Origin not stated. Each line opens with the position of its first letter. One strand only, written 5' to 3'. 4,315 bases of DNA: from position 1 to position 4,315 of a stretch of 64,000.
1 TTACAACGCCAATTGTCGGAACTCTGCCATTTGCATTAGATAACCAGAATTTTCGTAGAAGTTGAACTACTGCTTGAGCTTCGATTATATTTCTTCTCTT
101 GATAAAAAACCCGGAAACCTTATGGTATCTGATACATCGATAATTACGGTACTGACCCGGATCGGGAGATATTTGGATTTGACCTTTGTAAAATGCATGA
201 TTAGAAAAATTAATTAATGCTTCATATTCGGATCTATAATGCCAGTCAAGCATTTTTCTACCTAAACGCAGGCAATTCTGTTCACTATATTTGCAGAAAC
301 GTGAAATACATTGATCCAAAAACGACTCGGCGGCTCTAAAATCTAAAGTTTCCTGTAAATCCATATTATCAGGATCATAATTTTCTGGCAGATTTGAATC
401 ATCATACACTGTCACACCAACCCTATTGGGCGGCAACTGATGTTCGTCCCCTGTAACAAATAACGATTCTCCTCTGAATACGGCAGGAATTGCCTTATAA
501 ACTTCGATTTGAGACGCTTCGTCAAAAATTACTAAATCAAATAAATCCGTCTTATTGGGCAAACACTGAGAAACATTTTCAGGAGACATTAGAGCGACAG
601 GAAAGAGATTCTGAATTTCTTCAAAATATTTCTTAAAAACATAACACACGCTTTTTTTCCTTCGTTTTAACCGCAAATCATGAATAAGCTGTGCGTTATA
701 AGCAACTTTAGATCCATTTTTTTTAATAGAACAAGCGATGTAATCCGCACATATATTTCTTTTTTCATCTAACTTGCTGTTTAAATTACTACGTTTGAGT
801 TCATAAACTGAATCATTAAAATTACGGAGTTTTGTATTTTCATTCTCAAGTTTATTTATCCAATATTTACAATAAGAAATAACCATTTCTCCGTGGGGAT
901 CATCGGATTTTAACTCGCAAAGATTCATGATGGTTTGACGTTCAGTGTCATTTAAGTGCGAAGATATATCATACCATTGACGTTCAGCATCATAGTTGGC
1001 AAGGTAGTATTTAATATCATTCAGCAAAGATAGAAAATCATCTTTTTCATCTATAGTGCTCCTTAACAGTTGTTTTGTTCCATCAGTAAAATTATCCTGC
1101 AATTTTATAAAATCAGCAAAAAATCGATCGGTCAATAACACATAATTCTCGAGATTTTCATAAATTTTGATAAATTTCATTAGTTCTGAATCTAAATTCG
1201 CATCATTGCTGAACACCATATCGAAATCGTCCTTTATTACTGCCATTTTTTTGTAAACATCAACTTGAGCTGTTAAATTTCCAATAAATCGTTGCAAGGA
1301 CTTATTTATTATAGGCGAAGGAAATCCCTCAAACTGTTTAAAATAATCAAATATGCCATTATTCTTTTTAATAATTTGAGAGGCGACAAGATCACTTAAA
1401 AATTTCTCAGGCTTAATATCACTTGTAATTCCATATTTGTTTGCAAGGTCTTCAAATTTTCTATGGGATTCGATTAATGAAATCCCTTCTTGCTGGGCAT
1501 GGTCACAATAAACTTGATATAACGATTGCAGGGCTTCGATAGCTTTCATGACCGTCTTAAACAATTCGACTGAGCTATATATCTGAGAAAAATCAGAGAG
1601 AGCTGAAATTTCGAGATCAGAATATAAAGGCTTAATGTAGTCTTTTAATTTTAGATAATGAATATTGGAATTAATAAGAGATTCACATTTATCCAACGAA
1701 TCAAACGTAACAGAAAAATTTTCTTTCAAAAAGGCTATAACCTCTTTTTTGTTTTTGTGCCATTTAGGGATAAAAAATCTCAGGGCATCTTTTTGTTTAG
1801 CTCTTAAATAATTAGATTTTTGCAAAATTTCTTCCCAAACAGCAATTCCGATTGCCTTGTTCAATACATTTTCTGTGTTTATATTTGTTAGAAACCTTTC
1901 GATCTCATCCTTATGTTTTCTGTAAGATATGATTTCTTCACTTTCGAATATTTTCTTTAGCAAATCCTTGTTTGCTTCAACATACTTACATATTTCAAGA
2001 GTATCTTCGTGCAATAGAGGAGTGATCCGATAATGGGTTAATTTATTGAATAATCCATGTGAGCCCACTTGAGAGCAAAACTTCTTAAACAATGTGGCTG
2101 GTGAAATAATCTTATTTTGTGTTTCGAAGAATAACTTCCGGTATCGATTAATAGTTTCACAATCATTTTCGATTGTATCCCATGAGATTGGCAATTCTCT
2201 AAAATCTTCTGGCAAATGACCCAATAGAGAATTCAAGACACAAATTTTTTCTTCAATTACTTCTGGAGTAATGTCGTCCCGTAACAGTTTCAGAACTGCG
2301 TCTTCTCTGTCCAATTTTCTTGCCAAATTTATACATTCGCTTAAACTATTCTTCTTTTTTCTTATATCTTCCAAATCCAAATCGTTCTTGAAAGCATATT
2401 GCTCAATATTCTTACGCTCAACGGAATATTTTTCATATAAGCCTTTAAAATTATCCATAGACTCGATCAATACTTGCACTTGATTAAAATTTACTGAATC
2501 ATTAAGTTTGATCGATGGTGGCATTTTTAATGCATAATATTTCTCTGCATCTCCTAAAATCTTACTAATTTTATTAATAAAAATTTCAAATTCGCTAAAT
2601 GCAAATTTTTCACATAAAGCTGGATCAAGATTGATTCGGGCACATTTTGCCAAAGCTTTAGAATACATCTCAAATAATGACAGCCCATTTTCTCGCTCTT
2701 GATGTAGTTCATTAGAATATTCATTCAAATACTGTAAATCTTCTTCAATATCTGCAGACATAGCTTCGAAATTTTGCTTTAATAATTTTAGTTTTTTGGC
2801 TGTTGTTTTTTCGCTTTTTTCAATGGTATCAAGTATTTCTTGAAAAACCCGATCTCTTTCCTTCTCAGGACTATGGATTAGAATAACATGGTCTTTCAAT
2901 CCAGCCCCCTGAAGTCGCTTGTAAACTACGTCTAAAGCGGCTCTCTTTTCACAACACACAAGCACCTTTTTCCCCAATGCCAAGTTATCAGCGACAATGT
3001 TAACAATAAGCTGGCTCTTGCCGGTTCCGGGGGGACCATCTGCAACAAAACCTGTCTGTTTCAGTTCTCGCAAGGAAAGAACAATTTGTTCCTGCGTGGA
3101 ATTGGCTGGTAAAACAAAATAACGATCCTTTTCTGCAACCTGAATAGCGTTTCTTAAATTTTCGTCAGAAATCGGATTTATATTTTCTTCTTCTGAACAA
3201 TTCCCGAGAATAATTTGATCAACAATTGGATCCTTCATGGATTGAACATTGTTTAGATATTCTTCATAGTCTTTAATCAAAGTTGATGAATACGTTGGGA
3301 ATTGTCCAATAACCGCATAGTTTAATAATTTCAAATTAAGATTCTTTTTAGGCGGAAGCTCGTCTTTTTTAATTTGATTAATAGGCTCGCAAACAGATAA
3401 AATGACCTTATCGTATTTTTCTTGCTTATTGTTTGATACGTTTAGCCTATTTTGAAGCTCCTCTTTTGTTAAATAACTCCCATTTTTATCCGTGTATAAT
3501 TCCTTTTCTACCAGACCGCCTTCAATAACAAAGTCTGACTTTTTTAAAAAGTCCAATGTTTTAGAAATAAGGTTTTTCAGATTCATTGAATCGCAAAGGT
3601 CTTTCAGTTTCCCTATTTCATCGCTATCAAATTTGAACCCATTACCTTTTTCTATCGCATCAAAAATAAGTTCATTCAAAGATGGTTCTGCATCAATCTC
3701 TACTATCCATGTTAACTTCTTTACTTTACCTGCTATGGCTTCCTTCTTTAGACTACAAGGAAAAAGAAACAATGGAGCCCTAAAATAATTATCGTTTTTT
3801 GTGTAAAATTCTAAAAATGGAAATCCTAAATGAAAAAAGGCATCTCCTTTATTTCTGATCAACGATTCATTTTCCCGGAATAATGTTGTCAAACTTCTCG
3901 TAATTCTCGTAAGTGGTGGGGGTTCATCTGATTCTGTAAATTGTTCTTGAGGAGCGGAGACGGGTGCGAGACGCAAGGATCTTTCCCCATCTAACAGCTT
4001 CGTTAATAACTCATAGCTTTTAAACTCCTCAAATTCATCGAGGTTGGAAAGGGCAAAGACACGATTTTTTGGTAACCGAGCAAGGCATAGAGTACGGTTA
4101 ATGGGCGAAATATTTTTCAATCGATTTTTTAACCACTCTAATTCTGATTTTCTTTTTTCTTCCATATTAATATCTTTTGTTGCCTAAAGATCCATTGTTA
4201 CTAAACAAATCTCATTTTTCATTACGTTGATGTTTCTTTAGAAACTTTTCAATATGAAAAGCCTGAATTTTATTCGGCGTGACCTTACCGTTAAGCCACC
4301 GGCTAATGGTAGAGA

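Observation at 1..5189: Unlisted helicase ORF of more than 1388 codons forming a 3-TM protein / XRE HTH / giant SF1 helicase operon (candidate defence module)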

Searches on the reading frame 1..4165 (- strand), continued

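Call 17: search_protein_families(library=pfam, proteins=[P0001, P0005, P0007, L001:5555-5776:+, L007:8263-8502:+, L008:10170-10436:+, L007:2500-2712:+, L008:2593-4101:+, L008:4140-4604:+], max_evalue=0.01)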
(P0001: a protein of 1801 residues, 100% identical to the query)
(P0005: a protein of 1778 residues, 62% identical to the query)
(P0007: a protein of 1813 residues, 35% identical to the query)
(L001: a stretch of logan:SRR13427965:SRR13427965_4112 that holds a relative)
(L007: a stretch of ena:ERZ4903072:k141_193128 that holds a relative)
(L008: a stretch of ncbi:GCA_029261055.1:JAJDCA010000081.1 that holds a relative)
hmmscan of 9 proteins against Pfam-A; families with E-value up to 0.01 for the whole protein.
P0001 (1801 aa): 10 families
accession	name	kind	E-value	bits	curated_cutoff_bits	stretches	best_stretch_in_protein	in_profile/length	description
PF18741.7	MTES_1575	-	9.7e-34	115.8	38.2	1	1556-1652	1-95/96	REase_MTES_1575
PF13087.12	AAA_12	-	2.3e-16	60.4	27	1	1300-1494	14-193/195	AAA domain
PF13086.12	AAA_11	-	3e-14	53.8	27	2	355-493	3-146/257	AAA domain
PF13245.12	AAA_19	-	2e-06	28.5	25.1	0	368-421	9-64/134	AAA domain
PF13195.11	DUF4011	-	3.2e-06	27.6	22.2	1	87-147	76-138/158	Protein of unknown function (DUF4011)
PF01443.25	Viral_helicase1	-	0.00038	20.8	21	0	374-409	2-36/228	Viral superfamily 1 RNA helicase core domain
PF09848.15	SLFN-g3_helicase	-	0.0021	17.9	24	0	373-427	4-56/354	Schlafen group 3, DNA/RNA helicase domain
PF24406.1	nSTAND_NTPase4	-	0.0064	17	27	1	905-943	16-49/58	Novel STAND NTPase 4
PF13604.12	AAA_30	-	0.0068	16.6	27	0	355-416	3-64/191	AAA domain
PF04480.18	DUF559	-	0.0093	16.3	20.6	0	1599-1650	57-105/109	Protein of unknown function (DUF559)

P0005 (1778 aa): 7 families
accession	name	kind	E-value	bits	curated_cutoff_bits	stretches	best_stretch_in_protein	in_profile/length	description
PF18741.7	MTES_1575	-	5.5e-33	113.4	38.2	1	1557-1654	1-96/96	REase_MTES_1575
PF13087.12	AAA_12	-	1.5e-16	61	27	1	1299-1495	13-193/195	AAA domain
PF13086.12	AAA_11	-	2e-10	41.3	27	1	356-483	3-142/257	AAA domain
PF13195.11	DUF4011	-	4.3e-06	27.2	22.2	1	88-149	76-139/158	Protein of unknown function (DUF4011)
PF01443.25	Viral_helicase1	-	2.8e-05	24.5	21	0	375-410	2-36/228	Viral superfamily 1 RNA helicase core domain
PF09848.15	SLFN-g3_helicase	-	0.00053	19.8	24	0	374-423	4-55/354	Schlafen group 3, DNA/RNA helicase domain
PF13245.12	AAA_19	-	0.00057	20.5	25.1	0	368-420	8-62/134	AAA domain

P0007 (1813 aa): 10 families
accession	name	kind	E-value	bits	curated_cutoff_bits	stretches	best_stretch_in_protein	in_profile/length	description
PF18741.7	MTES_1575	-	2.4e-34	117.7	38.2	1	1551-1648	1-96/96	REase_MTES_1575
PF13087.12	AAA_12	-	2.7e-17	63.4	27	1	1292-1489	13-193/195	AAA domain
PF13086.12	AAA_11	-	5e-10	40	27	2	341-567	3-180/257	AAA domain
PF01443.25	Viral_helicase1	-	2.4e-07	31.3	21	0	1188-1245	45-106/228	Viral superfamily 1 RNA helicase core domain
PF09848.15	SLFN-g3_helicase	-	2.6e-06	27.4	24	1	359-442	4-93/354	Schlafen group 3, DNA/RNA helicase domain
PF13245.12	AAA_19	-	0.00021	21.9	25.1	0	354-417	9-75/134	AAA domain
PF13604.12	AAA_30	-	0.00076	19.7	27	0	341-444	3-104/191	AAA domain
PF04480.18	DUF559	-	0.0017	18.6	20.6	1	1562-1631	31-91/109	Protein of unknown function (DUF559)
PF13195.11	DUF4011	-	0.0036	17.7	22.2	1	84-149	76-141/158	Protein of unknown function (DUF4011)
PF08373.16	RAP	-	0.0068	16.8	24.2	0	1594-1635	1-44/58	RAP domain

L001:5555-5776:+ (73 aa): 0 families

L007:8263-8502:+ (79 aa): 1 family
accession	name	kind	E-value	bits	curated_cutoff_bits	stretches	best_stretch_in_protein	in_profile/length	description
PF08895.16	DUF1840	-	0.0083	16.8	25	1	25-74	19-68/108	Domain of unknown function (DUF1840)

L008:10170-10436:+ (88 aa): 1 family
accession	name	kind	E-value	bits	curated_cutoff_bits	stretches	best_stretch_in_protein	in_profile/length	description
PF06810.17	Phage_scaffold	-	0.0041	17.5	35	1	10-85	77-149/170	Phage capsid assembly scaffolding protein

L007:2500-2712:+ (70 aa): 0 families

L008:2593-4101:+ (502 aa): 0 families

L008:4140-4604:+ (154 aa): 1 family
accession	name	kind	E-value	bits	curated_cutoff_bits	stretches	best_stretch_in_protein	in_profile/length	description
PF11855.13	DUF3375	-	4.9e-06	26.1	28.6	1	3-80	397-474/474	Protein of unknown function (DUF3375)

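Call 19: find_encoding_contigs(protein=P0002, flank=10000, max_places=3)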
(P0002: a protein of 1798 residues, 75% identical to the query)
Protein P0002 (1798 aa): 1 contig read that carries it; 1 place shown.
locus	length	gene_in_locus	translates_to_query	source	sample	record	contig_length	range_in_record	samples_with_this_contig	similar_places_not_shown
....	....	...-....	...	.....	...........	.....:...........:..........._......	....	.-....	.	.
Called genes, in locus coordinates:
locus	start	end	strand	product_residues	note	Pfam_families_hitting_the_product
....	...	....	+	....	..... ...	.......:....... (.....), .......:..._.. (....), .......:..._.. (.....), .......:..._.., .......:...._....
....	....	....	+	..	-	-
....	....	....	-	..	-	-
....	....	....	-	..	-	?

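Call 20: find_encoding_contigs(protein=P0003, flank=10000, max_places=3)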
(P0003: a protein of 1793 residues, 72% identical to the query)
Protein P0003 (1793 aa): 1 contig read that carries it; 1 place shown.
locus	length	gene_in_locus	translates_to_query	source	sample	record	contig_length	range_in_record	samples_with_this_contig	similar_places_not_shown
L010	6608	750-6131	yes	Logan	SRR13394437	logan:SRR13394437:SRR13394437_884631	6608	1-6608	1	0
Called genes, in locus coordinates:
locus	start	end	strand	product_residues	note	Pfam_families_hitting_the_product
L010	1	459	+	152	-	?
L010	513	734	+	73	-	PF13560:HTH_31 (faint), PF01381:HTH_3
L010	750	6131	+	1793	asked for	PF13195:DUF4011 (weak), PF13086:AAA_11 (weak), PF13087:AAA_12, PF18741:MTES_1575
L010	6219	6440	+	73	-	-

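Call 21: find_encoding_contigs(protein=P0004, flank=10000, max_places=3)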
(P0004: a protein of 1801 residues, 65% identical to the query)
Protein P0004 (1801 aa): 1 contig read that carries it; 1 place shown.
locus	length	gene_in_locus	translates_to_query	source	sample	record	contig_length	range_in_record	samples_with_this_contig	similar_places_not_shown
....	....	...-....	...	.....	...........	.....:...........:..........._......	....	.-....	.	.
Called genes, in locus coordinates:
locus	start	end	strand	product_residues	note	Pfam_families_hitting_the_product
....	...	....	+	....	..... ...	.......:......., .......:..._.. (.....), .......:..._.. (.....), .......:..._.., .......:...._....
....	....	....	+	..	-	-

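Call 22: find_encoding_contigs(protein=P0006, flank=10000, max_places=3)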
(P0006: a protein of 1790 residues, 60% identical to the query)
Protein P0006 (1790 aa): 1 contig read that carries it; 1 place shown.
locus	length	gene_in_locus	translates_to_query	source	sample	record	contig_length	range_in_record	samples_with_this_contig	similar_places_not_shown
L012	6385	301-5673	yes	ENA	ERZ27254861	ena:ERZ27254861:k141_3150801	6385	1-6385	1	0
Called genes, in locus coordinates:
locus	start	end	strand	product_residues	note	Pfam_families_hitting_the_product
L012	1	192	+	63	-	?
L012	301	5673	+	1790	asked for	PF13195:DUF4011 (faint), PF13086:AAA_11 (weak), PF13087:AAA_12, PF18741:MTES_1575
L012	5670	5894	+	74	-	-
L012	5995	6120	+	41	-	-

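Call 26: find_homologous_proteins(query=A1, max_evalue=0.001)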
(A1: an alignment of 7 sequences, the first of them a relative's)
Query A1 (7 sequences) (73 aa, profile of the alignment): 3066 proteins with E <= 0.001 among 8000 candidates; the best 120 are listed.
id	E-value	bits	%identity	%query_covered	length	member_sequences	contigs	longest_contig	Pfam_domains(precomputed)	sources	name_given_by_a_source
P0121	5.7e-42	159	100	100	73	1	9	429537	-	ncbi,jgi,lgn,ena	-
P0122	2.2e-41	157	95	100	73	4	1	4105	-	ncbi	-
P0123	2.3e-41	157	97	100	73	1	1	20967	-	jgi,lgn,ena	-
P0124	2.3e-40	154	85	100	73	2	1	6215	-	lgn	-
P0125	3.5e-40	154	85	100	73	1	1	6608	-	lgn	-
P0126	4.1e-40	153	81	100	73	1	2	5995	-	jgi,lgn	jgi:hypothetical protein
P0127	5.4e-40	153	88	100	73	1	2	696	-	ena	-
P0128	1.0e-39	152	85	100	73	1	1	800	-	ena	-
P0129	1.3e-39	152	84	100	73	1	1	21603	-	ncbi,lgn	-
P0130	3.9e-39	150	81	99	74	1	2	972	-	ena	-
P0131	4.1e-39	150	85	100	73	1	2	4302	-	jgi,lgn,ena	-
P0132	4.6e-39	150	78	99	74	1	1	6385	-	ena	-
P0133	5.3e-39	150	86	100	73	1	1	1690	-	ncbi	-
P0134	9.4e-39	149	83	97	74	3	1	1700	-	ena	-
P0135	2.0e-38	148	84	100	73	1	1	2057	-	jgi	-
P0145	1.2e-36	142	63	99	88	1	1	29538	-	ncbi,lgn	-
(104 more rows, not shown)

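Call 27: search_protein_families(library=phrogs, proteins=[L001:5555-5773:+, L008:10170-10433:+], max_evalue=0.01)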
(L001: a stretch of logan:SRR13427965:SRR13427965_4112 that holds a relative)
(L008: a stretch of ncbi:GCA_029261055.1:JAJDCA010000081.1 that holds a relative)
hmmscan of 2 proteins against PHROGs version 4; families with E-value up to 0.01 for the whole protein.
L001:5555-5773:+ (73 aa): 0 families

L008:10170-10433:+ (88 aa): 0 families

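Call 28: search_protein_families(library=ncbifam, proteins=[P0001, L001:5555-5773:+, L008:10170-10433:+], max_evalue=0.01)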
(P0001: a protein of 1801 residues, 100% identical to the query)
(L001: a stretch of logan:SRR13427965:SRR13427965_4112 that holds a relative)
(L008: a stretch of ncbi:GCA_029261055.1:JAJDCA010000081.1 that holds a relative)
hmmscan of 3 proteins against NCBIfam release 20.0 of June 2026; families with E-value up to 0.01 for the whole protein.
P0001 (1801 aa): 6 families
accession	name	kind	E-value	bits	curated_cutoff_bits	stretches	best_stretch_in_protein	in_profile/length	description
NF058533.1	antiphage_ProA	equivalog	3.4e-194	648.1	1500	1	298-1679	597-1728/1903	anti-phage protein ProA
NF042953.1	Hhe_antiphage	equivalog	2.8e-139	465.9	2000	2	1111-1677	1189-1700/1797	DUF4011 domain-containing anti-phage protein Hhe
TIGR00376.1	TIGR00376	hypoth_equivalog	1.3e-21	76.7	348.9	3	373-487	177-288/639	IGHMBP2 family helicase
NF040671.1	PLuB_AAA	exception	6.2e-16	57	999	2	368-432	829-892/1256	PLuB system helicase-like protein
TIGR01447.1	recD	equivalog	0.0008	18.1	310.15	0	1208-1250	262-307/597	exodeoxyribonuclease V subunit alpha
TIGR01448.2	helicase_RecD2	equivalog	0.0051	15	500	0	303-404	271-365/713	SF1B family DNA helicase RecD2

L001:5555-5773:+ (73 aa): 0 families

L008:10170-10433:+ (88 aa): 0 families

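Call 36: find_related_loci(query=A1, collection=genome_contigs, flank=10000)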
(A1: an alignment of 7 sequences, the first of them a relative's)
Query A1 (73 aa) in genome_contigs; peptide patterns used: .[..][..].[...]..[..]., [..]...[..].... (x = any residue, [..] = any of these).
61 stretches matched a pattern; 22 encode a relative of the query (tblastn E <= 1e-3); 22 distinct loci.
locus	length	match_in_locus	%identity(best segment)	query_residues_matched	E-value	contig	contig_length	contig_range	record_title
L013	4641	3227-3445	73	1-73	6e-34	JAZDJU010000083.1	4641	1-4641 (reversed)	MAG: Candidatus Omnitrophota bacterium isolate MEGAHIT-group-0.500 k141_18683236, whole genome shotgun sequence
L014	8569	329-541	76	1-71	7e-33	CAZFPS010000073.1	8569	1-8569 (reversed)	MAG TPA_asm: uncultured Planctomycetia bacterium isolate SRP256446_co1_195 genome assembly, contig: NODE_4804_length_856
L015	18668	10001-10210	63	1-70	1e-27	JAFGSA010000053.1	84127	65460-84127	MAG: Elusimicrobia bacterium isolate Zod_Metabat.862 k87_10896665, whole genome shotgun sequence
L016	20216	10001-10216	63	2-73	5e-27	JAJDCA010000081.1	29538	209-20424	MAG: Candidatus Omnitrophota bacterium isolate OFTM38 OFTM38_80, whole genome shotgun sequence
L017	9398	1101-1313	52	3-73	1e-21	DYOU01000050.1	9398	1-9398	MAG TPA_asm: Candidatus Elulimicrobium sp. isolate SulCav_GS09_5_2_46_18 SulCav_GS09_5_11724_length_9398_cov_10_820507,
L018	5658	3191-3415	47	1-73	5e-16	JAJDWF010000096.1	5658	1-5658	MAG: Dehalococcoidia bacterium isolate jk18x22bins.99 k141_834203, whole genome shotgun sequence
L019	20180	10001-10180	48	2-60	1e-15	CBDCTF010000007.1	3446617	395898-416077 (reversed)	MAG: Dehalococcoidia bacterium isolate ada03605-a97e-4eba-91b8-038d664804f6 genome assembly, contig: contig_6, whole gen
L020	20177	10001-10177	53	3-60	1e-15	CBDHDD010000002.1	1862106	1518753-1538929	MAG: Dehalococcoidia bacterium isolate e1889495-a2da-40f9-909c-8269d7dc74c2 genome assembly, contig: contig_2, whole gen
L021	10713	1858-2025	55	11-66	6e-15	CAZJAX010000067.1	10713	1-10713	MAG TPA_asm: uncultured Planctomycetia bacterium isolate SRP342105_co2_14 genome assembly, contig: NODE_6624_length_1071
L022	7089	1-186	45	3-63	1e-14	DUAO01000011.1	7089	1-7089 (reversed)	MAG TPA_asm: Flavobacteriales bacterium isolate UWMA-0277 NODE_13622_length_7089_cov_0.235622, whole genome shotgun sequ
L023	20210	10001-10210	39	3-71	1e-13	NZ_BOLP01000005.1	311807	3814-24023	Levilactobacillus andaensis strain 866-3 contig5, whole genome shotgun sequence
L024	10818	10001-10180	38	2-60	6e-12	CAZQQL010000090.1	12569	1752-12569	MAG TPA_asm: uncultured Dehalococcoidaceae bacterium isolate binchicken_co43_390 genome assembly, contig: NODE_9012_leng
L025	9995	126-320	45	3-66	5e-11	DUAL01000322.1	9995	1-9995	MAG TPA_asm: Flavobacteriales bacterium isolate UWMA-0274 NODE_8829_length_9995_cov_0.257478, whole genome shotgun seque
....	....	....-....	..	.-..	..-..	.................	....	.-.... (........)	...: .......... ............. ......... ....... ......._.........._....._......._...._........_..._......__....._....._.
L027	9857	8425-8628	32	2-68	9e-10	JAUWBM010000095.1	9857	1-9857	MAG: Thermoplasmatota archaeon isolate CSMAG_1320 CSMAG_1320_k141_1938572_length_9857_cov_16.8025, whole genome shotgun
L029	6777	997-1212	39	3-73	3e-9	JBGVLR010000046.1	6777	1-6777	MAG: Acetatifactor sp. isolate fecal_MAG_277 fecal_MAG_277_contig_0046, whole genome shotgun sequence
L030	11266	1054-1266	34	2-69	1e-8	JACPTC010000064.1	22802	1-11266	MAG: Candidatus Woesearchaeota archaeon isolate NC_groundwater_722_Ag_S-0.2um_37_15 S36_SO-2_scaffold_679732, whole geno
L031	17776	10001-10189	33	3-65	2e-8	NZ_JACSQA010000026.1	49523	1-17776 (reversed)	Ureibacillus galli strain Re31 NODE_26_length_49523_cov_34.197690, whole genome shotgun sequence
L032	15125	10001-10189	33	2-63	9e-8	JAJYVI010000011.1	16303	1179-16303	MAG: Candidatus Micrarchaeota archaeon isolate FK1.bin87 NODE_3582_length_16303_cov_1.604290, whole genome shotgun seque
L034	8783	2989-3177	37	2-63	3e-4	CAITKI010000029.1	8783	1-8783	uncultured Candidatus Micrarchaeota archaeon isolate AM-lipid-02-D9_bin-1051 genome assembly, contig: bin-1051:029/154,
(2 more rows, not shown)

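Call 42: find_related_loci(query=A2, collection=metagenome_contigs, flank=6000)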
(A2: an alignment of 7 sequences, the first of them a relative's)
Query A2 (1801 aa) in metagenome_contigs; peptide patterns used: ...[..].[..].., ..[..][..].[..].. (x = any residue, [..] = any of these).
489 stretches matched a pattern; 2 encode a relative of the query (tblastn E <= 1e-3); 2 distinct loci.
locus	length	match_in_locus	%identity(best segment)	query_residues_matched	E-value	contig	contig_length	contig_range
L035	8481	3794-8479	64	1-1562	0e+0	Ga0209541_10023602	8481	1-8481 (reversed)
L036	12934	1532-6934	96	1-1801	0e+0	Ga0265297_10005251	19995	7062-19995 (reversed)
